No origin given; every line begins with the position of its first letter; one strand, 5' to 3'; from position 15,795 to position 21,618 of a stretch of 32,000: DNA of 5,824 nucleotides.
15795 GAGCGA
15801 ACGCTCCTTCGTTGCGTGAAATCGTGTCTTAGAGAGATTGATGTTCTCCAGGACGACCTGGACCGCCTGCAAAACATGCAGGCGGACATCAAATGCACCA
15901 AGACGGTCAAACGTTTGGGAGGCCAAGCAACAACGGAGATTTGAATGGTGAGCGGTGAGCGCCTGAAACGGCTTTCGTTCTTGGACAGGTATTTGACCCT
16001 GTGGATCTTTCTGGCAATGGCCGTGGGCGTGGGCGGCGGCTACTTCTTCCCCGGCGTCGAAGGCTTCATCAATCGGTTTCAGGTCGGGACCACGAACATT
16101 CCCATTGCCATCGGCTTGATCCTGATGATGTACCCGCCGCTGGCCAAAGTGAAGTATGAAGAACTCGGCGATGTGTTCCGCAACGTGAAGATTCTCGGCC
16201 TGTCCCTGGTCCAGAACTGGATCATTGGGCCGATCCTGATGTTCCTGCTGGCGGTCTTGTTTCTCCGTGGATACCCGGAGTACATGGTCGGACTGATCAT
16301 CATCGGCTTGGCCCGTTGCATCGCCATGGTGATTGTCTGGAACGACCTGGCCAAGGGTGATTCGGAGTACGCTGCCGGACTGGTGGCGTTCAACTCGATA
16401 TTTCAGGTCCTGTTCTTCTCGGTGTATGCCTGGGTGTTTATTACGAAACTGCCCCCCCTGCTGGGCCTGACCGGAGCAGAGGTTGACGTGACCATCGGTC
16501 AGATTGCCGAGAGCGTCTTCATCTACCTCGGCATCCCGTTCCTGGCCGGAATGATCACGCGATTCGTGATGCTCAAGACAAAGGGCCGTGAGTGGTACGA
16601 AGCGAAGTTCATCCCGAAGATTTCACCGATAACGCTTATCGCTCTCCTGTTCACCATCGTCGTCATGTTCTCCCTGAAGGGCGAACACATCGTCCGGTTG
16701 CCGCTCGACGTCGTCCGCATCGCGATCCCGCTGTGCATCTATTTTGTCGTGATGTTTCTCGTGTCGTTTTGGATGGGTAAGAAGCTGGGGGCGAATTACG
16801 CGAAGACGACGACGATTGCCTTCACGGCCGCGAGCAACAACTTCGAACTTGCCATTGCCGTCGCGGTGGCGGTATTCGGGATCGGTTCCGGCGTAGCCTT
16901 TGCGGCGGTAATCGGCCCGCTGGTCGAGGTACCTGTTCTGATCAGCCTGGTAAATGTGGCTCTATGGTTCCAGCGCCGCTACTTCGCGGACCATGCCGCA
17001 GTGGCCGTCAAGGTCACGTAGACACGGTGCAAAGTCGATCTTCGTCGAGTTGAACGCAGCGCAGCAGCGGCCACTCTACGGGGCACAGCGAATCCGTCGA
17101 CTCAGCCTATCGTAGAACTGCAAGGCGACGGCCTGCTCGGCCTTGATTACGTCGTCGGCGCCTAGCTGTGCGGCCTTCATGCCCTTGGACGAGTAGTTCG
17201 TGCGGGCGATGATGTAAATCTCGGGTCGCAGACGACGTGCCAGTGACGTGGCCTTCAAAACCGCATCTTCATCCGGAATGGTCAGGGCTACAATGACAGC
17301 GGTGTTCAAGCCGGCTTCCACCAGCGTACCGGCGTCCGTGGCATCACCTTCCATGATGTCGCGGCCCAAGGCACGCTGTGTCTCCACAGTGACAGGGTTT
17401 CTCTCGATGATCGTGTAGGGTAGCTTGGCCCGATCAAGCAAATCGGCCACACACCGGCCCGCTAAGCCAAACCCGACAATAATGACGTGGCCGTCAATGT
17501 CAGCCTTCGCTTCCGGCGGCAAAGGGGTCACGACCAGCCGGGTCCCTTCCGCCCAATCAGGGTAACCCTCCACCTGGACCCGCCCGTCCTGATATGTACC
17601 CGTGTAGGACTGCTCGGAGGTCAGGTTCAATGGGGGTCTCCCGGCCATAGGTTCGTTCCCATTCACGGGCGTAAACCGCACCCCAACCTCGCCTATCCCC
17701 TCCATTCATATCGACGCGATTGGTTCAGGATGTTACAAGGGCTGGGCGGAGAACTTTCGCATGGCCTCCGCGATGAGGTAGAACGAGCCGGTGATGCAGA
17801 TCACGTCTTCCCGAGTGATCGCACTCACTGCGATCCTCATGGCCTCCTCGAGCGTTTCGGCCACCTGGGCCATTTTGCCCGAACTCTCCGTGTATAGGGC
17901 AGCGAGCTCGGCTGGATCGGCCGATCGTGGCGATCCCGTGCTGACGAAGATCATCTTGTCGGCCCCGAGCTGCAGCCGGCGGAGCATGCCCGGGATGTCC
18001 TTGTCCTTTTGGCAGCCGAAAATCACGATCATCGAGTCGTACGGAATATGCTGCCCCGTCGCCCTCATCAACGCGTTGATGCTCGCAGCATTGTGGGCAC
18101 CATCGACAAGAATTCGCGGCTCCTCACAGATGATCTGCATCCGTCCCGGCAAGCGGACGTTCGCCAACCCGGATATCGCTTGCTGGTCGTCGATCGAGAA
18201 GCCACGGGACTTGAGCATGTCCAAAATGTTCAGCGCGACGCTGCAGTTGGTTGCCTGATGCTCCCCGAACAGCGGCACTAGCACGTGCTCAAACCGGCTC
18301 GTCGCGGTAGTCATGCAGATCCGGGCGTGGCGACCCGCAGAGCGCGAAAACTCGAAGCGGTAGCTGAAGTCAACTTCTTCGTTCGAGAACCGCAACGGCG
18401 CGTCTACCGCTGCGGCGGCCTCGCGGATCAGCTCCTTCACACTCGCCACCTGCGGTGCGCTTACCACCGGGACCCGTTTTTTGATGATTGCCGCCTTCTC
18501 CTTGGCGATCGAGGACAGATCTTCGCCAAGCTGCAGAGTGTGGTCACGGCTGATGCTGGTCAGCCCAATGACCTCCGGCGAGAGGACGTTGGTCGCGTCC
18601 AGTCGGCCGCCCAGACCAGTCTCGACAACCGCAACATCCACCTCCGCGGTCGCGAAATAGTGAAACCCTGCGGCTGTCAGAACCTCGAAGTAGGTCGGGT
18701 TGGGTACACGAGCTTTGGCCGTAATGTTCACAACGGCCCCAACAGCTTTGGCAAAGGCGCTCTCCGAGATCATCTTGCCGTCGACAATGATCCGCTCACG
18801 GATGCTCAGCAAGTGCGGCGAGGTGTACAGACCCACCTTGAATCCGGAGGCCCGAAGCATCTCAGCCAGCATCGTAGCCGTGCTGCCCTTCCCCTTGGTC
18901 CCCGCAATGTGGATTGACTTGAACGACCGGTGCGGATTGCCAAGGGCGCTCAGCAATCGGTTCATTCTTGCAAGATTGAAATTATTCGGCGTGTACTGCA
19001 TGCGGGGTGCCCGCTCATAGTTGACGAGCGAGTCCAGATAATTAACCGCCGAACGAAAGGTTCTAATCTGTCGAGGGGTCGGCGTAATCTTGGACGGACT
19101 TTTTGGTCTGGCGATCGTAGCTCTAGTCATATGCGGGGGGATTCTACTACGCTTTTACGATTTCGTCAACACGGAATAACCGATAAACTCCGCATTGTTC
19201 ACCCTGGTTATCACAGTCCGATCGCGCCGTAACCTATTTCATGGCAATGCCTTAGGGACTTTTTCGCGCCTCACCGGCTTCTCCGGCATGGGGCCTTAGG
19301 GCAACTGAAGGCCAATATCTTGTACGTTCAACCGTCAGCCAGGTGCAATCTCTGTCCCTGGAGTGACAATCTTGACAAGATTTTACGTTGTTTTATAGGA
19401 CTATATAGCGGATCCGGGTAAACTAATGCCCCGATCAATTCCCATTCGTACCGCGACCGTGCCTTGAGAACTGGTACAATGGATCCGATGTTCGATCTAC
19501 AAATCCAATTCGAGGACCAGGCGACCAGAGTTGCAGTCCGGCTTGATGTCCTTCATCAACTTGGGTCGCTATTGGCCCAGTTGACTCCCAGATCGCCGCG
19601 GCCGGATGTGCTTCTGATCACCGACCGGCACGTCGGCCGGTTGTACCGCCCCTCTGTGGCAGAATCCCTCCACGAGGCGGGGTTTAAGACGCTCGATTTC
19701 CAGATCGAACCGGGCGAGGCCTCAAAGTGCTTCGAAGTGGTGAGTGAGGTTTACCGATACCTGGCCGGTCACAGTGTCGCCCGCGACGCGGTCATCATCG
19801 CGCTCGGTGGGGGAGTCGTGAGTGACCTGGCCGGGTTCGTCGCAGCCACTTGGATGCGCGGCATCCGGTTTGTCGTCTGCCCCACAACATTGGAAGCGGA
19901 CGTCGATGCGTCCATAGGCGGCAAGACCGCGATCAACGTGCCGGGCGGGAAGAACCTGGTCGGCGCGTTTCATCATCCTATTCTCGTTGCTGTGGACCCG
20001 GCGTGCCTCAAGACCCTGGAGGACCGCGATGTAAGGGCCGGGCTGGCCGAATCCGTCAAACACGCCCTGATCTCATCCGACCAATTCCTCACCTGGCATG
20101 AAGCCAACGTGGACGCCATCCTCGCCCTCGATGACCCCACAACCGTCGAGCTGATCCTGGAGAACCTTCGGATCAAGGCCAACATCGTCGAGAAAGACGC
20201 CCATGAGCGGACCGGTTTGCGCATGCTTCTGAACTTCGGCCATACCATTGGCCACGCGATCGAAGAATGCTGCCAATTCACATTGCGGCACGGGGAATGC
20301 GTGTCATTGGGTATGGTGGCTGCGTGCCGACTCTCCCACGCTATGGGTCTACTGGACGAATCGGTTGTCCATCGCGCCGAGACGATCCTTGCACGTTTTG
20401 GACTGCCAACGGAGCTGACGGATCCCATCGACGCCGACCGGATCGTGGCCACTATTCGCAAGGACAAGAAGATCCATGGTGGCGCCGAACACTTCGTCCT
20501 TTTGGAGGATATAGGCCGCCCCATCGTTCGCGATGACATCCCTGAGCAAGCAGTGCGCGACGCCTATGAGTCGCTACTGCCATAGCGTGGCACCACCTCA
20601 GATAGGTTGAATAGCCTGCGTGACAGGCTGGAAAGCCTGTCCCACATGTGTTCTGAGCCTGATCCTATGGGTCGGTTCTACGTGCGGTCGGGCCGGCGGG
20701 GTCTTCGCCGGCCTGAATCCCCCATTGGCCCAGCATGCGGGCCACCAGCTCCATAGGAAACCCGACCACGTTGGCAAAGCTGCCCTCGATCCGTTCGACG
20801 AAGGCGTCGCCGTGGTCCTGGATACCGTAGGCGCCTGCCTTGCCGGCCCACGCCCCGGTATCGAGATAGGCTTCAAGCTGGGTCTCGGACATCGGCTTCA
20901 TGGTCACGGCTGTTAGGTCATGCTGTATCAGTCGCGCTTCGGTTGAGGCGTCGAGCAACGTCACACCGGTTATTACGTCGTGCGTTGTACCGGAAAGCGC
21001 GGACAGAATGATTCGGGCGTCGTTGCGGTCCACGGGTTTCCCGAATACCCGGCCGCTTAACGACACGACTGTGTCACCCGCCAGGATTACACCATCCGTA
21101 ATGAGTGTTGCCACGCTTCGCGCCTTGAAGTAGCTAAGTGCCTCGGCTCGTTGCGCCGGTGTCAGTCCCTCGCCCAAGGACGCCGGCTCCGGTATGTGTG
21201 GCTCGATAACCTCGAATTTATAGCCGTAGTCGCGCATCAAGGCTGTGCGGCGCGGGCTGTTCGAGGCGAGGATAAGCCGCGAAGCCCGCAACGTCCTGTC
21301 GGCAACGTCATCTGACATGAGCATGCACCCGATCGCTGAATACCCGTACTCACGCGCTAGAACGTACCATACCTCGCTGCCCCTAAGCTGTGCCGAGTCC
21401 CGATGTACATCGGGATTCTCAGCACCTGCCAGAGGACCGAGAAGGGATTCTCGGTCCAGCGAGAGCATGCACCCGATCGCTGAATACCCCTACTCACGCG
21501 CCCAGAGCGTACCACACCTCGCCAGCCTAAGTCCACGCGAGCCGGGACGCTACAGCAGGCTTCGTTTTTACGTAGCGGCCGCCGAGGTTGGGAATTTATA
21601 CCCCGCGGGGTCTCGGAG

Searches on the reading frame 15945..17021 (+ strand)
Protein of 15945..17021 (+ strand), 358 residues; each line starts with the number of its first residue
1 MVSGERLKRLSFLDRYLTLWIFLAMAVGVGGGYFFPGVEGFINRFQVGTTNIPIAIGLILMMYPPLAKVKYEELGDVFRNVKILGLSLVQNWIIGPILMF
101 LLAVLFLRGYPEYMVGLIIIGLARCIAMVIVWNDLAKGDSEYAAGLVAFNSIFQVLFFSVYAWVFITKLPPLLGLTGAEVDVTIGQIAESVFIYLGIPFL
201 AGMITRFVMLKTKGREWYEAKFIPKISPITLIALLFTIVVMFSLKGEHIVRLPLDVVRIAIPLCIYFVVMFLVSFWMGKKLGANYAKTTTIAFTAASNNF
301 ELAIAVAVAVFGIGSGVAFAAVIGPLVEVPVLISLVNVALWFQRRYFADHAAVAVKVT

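Call 24: search_protein_families(library=pfam, proteins=[window:15945-17021:+], max_evalue=0.00001)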
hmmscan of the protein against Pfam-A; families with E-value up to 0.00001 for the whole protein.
window:15945-17021:+ (358 aa): 1 family
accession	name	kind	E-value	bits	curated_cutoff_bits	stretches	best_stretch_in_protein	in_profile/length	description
PF01758.21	SBF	-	1.6e-63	214.3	24.3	1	55-250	1-189/191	Sodium Bile acid symporter family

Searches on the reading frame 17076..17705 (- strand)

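Call 24: search_protein_families(library=pfam, proteins=[window:17076-17705:-], max_evalue=0.00001)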
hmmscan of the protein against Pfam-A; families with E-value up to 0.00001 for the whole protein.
window:17076-17705:- (209 aa): 1 family
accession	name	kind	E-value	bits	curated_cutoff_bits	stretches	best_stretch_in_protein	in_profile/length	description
PF02254.24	TrkA_N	-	3.7e-23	82.5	23.8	1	74-187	1-114/116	TrkA-N domain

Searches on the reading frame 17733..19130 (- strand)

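Call 24: search_protein_families(library=pfam, proteins=[window:17733-19130:-], max_evalue=0.00001)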
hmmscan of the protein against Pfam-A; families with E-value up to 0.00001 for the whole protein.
window:17733-19130:- (465 aa): 2 families
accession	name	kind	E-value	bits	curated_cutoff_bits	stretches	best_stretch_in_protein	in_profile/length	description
PF02875.26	Mur_ligase_C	-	2.4e-21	77.3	28.4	1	329-450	1-127/127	Mur ligase, glutamate ligase domain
PF08245.18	Mur_ligase_M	-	1.6e-10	41.7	24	1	75-301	1-198/200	Mur ligase middle domain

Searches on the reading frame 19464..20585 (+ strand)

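Call 24: search_protein_families(library=pfam, proteins=[window:19464-20585:+], max_evalue=0.00001)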
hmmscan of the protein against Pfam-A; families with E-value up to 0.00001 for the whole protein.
window:19464-20585:+ (373 aa): 3 families
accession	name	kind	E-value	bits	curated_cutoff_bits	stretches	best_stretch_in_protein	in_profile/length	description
PF01761.26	DHQ_synthase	-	3e-43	146.6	24.2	1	79-191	2-114/115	3-dehydroquinate synthase N-terminal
PF24621.2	DHQS_C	-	2.8e-41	141.3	27.6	1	193-336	1-143/144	3-dehydroquinate synthase C-terminal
PF13685.12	Fe-ADH_2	-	2.9e-10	40.8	28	1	28-180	5-143/149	Iron-containing alcohol dehydrogenase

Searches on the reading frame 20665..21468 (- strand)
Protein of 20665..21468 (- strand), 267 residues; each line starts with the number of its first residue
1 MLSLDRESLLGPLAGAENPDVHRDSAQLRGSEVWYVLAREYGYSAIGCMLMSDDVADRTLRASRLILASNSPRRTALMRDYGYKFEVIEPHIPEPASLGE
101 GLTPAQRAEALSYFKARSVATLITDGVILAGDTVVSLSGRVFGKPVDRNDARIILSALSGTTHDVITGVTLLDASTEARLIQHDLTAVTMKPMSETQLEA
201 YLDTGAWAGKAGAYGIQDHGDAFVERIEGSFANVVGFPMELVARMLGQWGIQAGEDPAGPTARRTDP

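Call 25: search_protein_families(library=pfam, proteins=[window:20665-21468:-], max_evalue=0.00001)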
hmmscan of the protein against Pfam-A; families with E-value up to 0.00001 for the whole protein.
window:20665-21468:- (267 aa): 1 family
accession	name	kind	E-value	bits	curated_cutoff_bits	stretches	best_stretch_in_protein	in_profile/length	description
PF02545.19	Maf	-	3.2e-51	174.1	27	1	64-248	1-186/187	Maf-like protein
